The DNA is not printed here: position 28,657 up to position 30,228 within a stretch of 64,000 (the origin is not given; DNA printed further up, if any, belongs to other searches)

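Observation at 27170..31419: Uncharacterised five-gene cassette: charged mini-ORF, SpeH-like pyruvoyl decarboxylase, FemAB/GNAT-like transferase, ATP-grasp ligase and PLP Orn/DAP-type decarboxylase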

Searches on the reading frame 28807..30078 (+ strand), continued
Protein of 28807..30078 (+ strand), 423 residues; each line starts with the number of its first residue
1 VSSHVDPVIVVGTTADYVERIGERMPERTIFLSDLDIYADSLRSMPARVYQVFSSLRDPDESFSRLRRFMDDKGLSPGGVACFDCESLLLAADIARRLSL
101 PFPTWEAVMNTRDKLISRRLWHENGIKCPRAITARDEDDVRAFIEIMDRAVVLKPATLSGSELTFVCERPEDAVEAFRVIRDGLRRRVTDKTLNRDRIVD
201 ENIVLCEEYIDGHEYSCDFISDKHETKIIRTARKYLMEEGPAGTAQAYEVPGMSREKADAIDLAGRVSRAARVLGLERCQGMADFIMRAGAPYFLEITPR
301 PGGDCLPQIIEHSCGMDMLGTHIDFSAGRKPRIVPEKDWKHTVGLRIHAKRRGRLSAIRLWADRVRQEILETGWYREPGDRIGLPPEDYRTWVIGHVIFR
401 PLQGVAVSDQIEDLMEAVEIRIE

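Call 19: find_related_loci(query=A1, collection=genome_contigs, flank=7000)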
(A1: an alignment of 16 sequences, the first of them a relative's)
Query A1 (423 aa) in genome_contigs; peptide patterns used: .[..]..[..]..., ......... (x = any residue, [..] = any of these).
417 stretches matched a pattern; 368 encode a relative of the query (tblastn E <= 1e-3); the best 80 are kept; 80 distinct loci.
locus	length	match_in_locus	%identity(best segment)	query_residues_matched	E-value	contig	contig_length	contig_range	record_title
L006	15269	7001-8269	73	1-423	0e+0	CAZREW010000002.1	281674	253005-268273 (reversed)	MAG TPA_asm: uncultured bacterium isolate binchicken_co150_728 genome assembly, contig: NODE_13_length_281674_cov_14.103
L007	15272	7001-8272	55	1-423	7e-155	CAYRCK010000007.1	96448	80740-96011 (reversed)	MAG TPA_asm: uncultured bacterium isolate binchicken_co334_246 genome assembly, contig: NODE_277_length_96448_cov_7.8636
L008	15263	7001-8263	45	2-422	7e-120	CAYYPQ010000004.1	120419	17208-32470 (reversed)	MAG TPA_asm: uncultured Desulfobacteraceae bacterium isolate binchicken_co129_900 genome assembly, contig: NODE_197_leng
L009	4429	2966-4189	47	8-422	5e-120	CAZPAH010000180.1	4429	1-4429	MAG TPA_asm: uncultured bacterium isolate binchicken_co129_916 genome assembly, contig: NODE_72852_length_4429_cov_5.169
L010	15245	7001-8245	42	8-422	8e-112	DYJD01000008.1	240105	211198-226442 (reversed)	MAG TPA_asm: Desulfosudis oleivorans isolate FI88_2_51_70 Afr_mines_FI88_35_length_240105_cov_30_549577, whole genome sh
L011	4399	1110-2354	43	8-422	4e-113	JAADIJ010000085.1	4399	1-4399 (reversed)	MAG: Alphaproteobacteria bacterium isolate M_MetaBat.44 contig-127_34332, whole genome shotgun sequence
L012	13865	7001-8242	43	8-422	4e-106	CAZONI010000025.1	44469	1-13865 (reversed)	MAG TPA_asm: uncultured Desulfobacteraceae bacterium isolate binchicken_co150_469 genome assembly, contig: NODE_1700_len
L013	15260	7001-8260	41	4-423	6e-105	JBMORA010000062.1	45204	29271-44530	MAG: Thermodesulfobacteriota bacterium isolate Betzabe_MAG168 MAG168_62, whole genome shotgun sequence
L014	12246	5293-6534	43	8-422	3e-104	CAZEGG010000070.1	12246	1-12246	MAG TPA_asm: uncultured Desulfobacteraceae bacterium isolate binchicken_co150_295 genome assembly, contig: NODE_12235_le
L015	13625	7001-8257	40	4-422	5e-103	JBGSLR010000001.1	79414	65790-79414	MAG: Desulfobacterales bacterium isolate JTS-AC21 k141_2943581, whole genome shotgun sequence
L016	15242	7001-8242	42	8-422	2e-102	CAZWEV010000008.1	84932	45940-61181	MAG TPA_asm: uncultured Desulfobacteraceae bacterium isolate binchicken_co129_423 genome assembly, contig: NODE_492_leng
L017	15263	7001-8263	42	8-423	2e-95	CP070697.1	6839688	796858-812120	MAG: Desulfobacterales bacterium isolate bin589 chromosome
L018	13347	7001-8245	39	8-422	3e-95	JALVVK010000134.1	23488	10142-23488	MAG: Deltaproteobacteria bacterium isolate M10_metabat1_scaf2bin.021 M10_NODE_830_length_23488_cov_9.452977, whole genom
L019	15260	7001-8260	37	8-423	8e-94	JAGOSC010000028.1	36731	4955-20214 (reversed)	MAG: Candidatus Omnitrophota bacterium isolate Gw_Eff_bin_307 Gw_Eff_2002_length_36731_cov_6.006010, whole genome shotgu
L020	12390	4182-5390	42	1-404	6e-93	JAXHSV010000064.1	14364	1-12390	MAG: Planctomycetota bacterium isolate MAG07_tar_biofilm MAG07_64, whole genome shotgun sequence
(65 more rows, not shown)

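Call 22: search_solved_structures(query=window:28807-30078:+, max_evalue=0.001)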
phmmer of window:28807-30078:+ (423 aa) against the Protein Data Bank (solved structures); distinct sequences matched with E-value up to 0.001: 5.
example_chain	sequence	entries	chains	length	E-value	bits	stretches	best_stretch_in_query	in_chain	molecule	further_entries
4dim_A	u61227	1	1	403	3.3e-15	58.9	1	58-383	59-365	Phosphoribosylglycinamide synthetase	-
3vot_A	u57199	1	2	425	1.5e-07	33.7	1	86-319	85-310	L-amino acid ligase, BL00235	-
3wo1_A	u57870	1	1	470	0.00029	22.8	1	92-326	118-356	Alanine-anticapsin ligase BacD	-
3wnz_A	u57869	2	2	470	0.0005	22.1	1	92-325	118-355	Alanine-anticapsin ligase BacD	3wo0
3vmm_A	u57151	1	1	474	0.00051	22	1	92-325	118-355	Alanine-anticapsin ligase BacD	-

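Call 47: list_cluster_members(proteins=[P0001, P0241, P0121])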
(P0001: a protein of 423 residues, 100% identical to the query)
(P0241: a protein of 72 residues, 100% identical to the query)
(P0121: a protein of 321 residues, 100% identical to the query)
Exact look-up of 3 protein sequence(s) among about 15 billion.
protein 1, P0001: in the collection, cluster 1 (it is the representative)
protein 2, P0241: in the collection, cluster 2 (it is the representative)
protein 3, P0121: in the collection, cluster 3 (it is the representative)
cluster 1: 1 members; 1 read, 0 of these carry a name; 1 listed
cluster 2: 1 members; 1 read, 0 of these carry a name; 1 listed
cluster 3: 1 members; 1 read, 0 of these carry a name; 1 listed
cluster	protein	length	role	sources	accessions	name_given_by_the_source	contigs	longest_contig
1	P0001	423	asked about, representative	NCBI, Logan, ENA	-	-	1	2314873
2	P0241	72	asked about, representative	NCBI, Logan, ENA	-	-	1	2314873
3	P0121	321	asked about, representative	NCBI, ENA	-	-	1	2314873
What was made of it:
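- Tried and rejected: The organism's name could not be obtained (call 47).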

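Call 67: predict_structure(alignment_id=A1)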
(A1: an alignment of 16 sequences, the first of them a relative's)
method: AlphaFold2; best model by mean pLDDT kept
length: 423 residues; sequences in the alignment: 16
mean_pLDDT: 90.3   pTM: 0.89
mean pLDDT of the five models: 90.3, 89.8, 89.8, 88.9, 87.5
residues with pLDDT >= 90: 299; 70-90: 106; 50-70: 15; < 50: 3
segments of 3 or more residues with pLDDT < 50: 1-3
pLDDT, mean of each block of 10 residues (from residue 1): 73 84 89 79 66 91 96 95 90 97 95 94 97 95 93 87 90 94 87 79 91 94 90 89 90 92 97 95 94 94 79 91 91 86 95 96 94 93 84 94 96 96 96
secondary structure, 60 per line:
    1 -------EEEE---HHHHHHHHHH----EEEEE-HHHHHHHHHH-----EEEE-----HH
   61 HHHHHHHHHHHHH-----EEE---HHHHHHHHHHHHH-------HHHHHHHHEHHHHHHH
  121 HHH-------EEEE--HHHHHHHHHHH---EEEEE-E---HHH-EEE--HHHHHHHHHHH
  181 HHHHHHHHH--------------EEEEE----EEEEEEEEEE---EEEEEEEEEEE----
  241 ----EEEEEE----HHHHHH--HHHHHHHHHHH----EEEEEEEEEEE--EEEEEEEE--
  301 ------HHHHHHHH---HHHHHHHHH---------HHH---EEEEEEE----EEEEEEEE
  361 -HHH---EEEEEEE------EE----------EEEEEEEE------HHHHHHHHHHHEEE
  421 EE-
elements in order: E8-11 H15-24 E29-33 H35-44 E50-53 H59-73 E79-81 H85-97 H105-112 H114-123 E131-134 H137-147 E151-155 E165-167 H170-189 E204-208 E213-222 E226-236 E245-250 H255-260 H263-273 E278-288 E291-298 H307-314 H318-326 E342-348 E353-360 E368-374 E393-400 H407-417 E418-422
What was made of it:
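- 28807..30078 (+): ATP-grasp ligase of the L-amino-acid-ligase type. AF2 model pLDDT 90.3 (call 67).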

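Call 71: fold_search(model_id=the predicted structure, library=pdb)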
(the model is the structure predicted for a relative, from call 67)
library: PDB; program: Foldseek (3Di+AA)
matches with E <= 10: 1651; with E <= 0.001: 635
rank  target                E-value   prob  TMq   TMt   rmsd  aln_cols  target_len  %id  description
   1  4dim                  1.3e-25  1.00  0.66  0.70   6.1       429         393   17  Crystal structure of phosphoribosylglycinamide synthetase from Anaerococcus prevotii (released 2012-02-29)
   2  3vot_B                7.5e-25  1.00  0.77  0.82   3.9       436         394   17  Crystal structure of L-amino acid ligase from Bacillus licheniformis (released 2012-11-07)
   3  3vot_A                1.1e-24  1.00  0.80  0.82   4.0       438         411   17  Crystal structure of L-amino acid ligase from Bacillus licheniformis (released 2012-11-07)
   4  3vmm                  1.2e-23  1.00  0.75  0.68   4.9       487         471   16  Crystal structure of BacD, an L-amino acid dipeptide ligase from Bacillus subtilis (released 2012-04-11)
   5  4wd3_A                8.4e-23  1.00  0.67  0.72   5.4       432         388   13  Crystal structure of an L-amino acid ligase RizA (released 2015-09-09)
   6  3wo1                  1.6e-22  1.00  0.76  0.70   4.6       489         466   16  Crystal structure of Trp332Ala mutant YwfE, an L-amino acid ligase, with bound ADP-Mg-Ala (released 2014-05-14)
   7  3wnz                  2.0e-22  1.00  0.74  0.68   5.0       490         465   15  Crystal structure of Bacillus subtilis YwfE, an L-amino acid ligase, with bound ADP-Mg-Pi (released 2014-05-14)
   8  8zux_A                2.2e-22  1.00  0.65  0.49   5.8       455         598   16  Structure of G668R-hPCC (released 2025-11-19)
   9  8zuy_A                5.9e-22  1.00  0.66  0.44   5.7       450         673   16  Structure of M695D-hPCC (released 2025-11-19)
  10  3rv4                  7.1e-22  1.00  0.65  0.62   5.9       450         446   16  Crystal structure of E.coli biotin carboxylase R16E mutant in complex with Mg-ADP and bicarbonate (released 2011-05-18)
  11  9yx2_B                1.4e-21  1.00  0.65  0.58   5.8       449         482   15  Structure of the long chain acyl-CoA carboxylase complex from Mycobacterium smegmatis with ATP, bicarbonate, and propi (released 2025-11-26)
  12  8xl3_A                1.6e-21  1.00  0.55  0.38   9.6       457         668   17  Structure of human propionyl-CoA carboxylase at apo-state (PCC-Apo) (released 2024-10-30)
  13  9yx2_A                1.7e-21  1.00  0.64  0.49   5.8       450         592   14  Structure of the long chain acyl-CoA carboxylase complex from Mycobacterium smegmatis with ATP, bicarbonate, and propi (released 2025-11-26)
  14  7ybu_A                1.8e-21  1.00  0.56  0.38  10.4       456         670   16  Human propionyl-coenzyme A carboxylase (released 2023-07-05)
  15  3ouu_A                2.7e-21  1.00  0.65  0.62   5.8       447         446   14  Crystal Structure of Biotin Carboxylase-beta-gamma-ATP Complex from Campylobacter jejuni (released 2010-10-20)
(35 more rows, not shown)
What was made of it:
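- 28807..30078 (+): The best structural matches are L-amino-acid ligases: BL00235 (TM 0.80/0.82), BacD/YwfE and RizA (call 71).
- On L-amino-acid ligases (ATP-grasp): TM 0.80/0.82 to BL00235, 0.75 to BacD and 0.67 to RizA (call 71).
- ATP-grasp: the model matches free-amino-acid dipeptide ligases best, at TM 0.8 (calls 67, 71).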

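Call 78: search_protein_families(library=padloc, proteins=[window:28807-30078:+], max_evalue=0.001)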
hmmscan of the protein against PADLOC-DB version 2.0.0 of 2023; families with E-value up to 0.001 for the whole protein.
window:28807-30078:+ (423 aa): 0 families
